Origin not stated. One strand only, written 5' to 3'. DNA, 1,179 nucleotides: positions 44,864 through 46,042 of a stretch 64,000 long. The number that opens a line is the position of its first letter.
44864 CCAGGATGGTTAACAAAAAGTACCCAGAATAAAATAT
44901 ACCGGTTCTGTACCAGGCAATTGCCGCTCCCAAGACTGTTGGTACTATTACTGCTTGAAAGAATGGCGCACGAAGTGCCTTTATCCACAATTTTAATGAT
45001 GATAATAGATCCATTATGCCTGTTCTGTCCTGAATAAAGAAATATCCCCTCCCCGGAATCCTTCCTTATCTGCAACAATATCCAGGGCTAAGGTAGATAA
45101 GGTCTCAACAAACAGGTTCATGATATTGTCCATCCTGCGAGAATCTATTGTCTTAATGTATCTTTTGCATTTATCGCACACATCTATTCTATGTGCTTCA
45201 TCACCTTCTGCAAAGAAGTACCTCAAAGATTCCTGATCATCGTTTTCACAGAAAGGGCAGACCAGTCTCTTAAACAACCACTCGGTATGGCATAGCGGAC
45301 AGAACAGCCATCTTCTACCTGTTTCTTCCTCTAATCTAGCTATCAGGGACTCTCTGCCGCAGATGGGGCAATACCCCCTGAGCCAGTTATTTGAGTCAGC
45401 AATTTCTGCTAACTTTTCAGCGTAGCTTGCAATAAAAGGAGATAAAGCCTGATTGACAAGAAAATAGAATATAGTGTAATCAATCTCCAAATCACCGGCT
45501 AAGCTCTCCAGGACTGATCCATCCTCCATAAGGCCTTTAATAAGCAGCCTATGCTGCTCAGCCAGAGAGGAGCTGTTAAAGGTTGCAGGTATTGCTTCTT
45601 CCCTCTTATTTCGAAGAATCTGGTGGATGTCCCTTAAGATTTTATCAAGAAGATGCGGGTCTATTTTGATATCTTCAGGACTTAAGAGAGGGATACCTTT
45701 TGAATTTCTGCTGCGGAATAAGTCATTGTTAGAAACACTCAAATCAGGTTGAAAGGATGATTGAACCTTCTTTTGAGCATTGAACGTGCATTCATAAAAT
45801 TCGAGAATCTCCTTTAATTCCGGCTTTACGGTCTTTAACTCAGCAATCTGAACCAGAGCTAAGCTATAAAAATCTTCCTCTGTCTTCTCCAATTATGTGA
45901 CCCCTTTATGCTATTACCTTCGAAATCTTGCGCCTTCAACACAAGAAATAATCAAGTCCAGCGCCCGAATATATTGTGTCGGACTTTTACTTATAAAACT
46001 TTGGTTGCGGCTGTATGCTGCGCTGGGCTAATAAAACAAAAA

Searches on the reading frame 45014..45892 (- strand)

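Call 22: search_protein_families(library=ncbifam, proteins=[window:45014-45892:-], max_evalue=0.00001)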
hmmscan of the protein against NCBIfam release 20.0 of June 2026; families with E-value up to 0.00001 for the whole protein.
window:45014-45892:- (292 aa): 2 families
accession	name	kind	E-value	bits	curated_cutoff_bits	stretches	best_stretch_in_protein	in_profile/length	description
NF002925.0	PRK03564.1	equivalog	1.6e-18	67.4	426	1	17-284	42-299/309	formate dehydrogenase accessory protein FdhE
TIGR01562.1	FdhE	equivalog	1.7e-18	67.2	187.65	1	26-286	46-301/305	formate dehydrogenase accessory protein FdhE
